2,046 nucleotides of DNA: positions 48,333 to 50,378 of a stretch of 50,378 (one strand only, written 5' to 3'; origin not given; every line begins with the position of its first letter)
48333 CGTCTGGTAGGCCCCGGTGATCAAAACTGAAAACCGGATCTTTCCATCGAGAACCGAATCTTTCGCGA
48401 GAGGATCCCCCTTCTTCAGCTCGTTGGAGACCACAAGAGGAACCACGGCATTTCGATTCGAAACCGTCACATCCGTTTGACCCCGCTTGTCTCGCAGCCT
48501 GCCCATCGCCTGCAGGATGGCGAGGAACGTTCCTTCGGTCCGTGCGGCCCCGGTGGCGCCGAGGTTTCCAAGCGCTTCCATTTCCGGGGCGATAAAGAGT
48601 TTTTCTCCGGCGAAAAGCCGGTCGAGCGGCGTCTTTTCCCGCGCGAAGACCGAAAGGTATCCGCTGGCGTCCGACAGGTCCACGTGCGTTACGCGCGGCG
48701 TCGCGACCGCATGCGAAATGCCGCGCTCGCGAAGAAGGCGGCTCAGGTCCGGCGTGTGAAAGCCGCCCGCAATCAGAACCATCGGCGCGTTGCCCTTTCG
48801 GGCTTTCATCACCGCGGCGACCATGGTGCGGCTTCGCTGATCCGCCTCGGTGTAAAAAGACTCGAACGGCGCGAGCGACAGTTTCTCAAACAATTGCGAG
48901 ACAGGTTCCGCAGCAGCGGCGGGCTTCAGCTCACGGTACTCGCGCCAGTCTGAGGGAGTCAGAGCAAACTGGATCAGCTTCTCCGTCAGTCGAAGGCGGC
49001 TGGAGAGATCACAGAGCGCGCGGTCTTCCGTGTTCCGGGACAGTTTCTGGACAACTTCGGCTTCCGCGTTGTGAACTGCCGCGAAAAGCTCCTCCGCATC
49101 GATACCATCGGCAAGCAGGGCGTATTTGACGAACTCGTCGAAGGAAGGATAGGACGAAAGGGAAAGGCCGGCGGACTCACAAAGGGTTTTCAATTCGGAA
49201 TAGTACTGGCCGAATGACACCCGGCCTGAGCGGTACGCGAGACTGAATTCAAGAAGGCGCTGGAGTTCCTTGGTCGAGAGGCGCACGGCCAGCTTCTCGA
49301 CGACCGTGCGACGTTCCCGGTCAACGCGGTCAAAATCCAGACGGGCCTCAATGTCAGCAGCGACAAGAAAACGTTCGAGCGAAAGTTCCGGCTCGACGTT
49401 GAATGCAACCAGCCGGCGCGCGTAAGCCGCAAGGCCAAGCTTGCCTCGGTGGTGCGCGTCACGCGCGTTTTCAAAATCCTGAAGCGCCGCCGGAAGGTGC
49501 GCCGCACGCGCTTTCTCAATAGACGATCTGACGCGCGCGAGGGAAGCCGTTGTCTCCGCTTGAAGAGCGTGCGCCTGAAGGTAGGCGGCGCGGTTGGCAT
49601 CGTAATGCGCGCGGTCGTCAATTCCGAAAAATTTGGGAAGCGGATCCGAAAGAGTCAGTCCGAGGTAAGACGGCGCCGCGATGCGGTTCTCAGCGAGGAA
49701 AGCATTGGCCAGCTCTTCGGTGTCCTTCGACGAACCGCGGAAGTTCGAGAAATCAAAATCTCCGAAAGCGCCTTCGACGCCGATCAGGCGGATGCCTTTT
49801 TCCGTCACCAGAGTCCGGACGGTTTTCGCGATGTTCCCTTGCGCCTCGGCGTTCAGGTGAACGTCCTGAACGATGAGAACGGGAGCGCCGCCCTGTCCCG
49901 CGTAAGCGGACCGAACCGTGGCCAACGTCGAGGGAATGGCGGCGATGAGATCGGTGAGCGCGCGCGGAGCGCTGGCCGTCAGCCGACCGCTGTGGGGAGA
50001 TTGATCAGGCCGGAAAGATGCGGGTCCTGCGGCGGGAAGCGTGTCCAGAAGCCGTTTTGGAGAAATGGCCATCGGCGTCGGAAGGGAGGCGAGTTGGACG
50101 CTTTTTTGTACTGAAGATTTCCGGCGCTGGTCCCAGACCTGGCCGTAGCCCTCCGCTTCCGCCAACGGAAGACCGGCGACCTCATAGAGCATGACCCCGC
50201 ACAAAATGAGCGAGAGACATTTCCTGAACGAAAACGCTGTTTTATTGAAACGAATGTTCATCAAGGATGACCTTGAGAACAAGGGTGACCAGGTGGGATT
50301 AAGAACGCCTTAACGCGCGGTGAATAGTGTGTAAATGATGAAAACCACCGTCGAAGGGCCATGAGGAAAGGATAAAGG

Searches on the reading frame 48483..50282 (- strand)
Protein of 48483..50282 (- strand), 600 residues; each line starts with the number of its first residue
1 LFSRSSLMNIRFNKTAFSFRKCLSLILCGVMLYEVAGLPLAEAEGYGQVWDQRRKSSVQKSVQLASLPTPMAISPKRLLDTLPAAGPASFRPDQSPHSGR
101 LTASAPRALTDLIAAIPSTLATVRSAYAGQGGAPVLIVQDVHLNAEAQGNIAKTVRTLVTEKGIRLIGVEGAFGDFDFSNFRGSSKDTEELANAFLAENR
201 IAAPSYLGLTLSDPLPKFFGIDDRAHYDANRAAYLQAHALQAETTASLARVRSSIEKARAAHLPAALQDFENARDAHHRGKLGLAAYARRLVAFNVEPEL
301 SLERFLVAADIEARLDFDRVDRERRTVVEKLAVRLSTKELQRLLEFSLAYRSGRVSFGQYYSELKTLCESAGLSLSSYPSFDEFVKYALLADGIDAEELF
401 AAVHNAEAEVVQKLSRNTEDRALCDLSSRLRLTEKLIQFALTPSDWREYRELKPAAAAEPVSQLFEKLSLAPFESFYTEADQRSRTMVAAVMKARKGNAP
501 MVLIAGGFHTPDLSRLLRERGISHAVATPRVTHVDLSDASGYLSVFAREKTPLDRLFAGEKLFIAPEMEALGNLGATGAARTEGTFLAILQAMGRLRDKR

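Call 16: find_related_loci(query=A1, collection=genome_contigs, flank=10000)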
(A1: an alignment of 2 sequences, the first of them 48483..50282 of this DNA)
Query A1 (600 aa) in genome_contigs; peptide patterns used: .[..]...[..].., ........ (x = any residue, [..] = any of these).
187 stretches matched a pattern; 19 encode a relative of the query (tblastn E <= 1e-3); 19 distinct loci.
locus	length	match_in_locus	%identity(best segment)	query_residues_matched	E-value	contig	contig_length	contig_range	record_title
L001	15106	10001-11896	37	17-572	2e-126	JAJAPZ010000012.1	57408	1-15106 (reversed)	MAG: Candidatus Obscuribacterium magneticum isolate DUR003 NODE_12_length_57408, whole genome shotgun sequence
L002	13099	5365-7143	41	8-567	5e-125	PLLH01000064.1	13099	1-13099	MAG: Elusimicrobia bacterium isolate fen_1177 73.20120800_E3X.47_contig_3918, whole genome shotgun sequence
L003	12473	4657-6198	43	48-573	9e-122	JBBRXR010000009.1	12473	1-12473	MAG: Elusimicrobiota bacterium isolate La5_concoct.038 La5_concoct.038_K_2478616_L_12473_cov_8.0000, whole genome shotgu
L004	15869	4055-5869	37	19-582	2e-118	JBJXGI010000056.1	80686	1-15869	MAG: Elusimicrobiota bacterium isolate F1F2.bin.33 k127_2499579, whole genome shotgun sequence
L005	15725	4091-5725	39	49-572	4e-106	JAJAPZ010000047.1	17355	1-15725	MAG: Candidatus Obscuribacterium magneticum isolate DUR003 NODE_47_length_17355, whole genome shotgun sequence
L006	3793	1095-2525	39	113-571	8e-98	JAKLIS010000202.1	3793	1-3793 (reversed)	MAG: Elusimicrobia bacterium isolate RA.bin92 RA.bin92_202, whole genome shotgun sequence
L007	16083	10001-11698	32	26-596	7e-94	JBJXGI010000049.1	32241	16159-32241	MAG: Elusimicrobiota bacterium isolate F1F2.bin.33 k127_9550210, whole genome shotgun sequence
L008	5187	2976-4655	32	7-565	5e-87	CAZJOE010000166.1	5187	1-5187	MAG TPA_asm: uncultured Elusimicrobia sp. isolate SRP136066_co1_151 genome assembly, contig: NODE_28172_length_5187_cov_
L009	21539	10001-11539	34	84-594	4e-82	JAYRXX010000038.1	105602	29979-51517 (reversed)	MAG: Elusimicrobiota bacterium isolate EBPR_ori4bin.9 k141_108510, whole genome shotgun sequence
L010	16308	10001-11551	34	49-566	2e-86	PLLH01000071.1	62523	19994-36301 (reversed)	MAG: Elusimicrobia bacterium isolate fen_1177 73.20120800_E3X.47_contig_1338, whole genome shotgun sequence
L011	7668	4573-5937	37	135-586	1e-79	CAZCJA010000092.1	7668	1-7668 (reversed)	MAG TPA_asm: uncultured Elusimicrobia sp. isolate SRP292972_co3_129 genome assembly, contig: NODE_3603_length_7668_cov_4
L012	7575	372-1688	35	123-587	4e-74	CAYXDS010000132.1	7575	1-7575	MAG TPA_asm: uncultured Elusimicrobia sp. isolate SRP173033_co1_190 genome assembly, contig: NODE_24826_length_7575_cov_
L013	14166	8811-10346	32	50-565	1e-72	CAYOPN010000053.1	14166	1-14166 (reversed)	MAG TPA_asm: uncultured Elusimicrobia bacterium isolate SRP150892_co2_475 genome assembly, contig: NODE_6230_length_1416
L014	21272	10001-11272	36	135-568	1e-68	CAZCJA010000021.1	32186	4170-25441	MAG TPA_asm: uncultured Elusimicrobia sp. isolate SRP292972_co3_129 genome assembly, contig: NODE_882_length_32186_cov_5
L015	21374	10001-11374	33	118-566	2e-68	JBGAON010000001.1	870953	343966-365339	MAG: Elusimicrobiota bacterium isolate MAG_MBR_H10.43 MBRH10-43_opera_contig_22, whole genome shotgun sequence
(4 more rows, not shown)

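Call 92: search_solved_structures(query=A1, max_evalue=1)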
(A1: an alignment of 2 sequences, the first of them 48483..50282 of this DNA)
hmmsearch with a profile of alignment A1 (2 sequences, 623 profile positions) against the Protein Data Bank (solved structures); distinct sequences matched with E-value up to 1: 2.
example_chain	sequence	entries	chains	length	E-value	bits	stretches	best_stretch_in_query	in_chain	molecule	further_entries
8jw0_L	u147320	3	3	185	0.92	11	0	173-224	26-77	Chlorophyll a-chlorophyll c-peridinin-protein-complex I-5, acpPCI-5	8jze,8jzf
3irv_A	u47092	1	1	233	0.97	10.9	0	510-543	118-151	CYSTEINE HYDROLASE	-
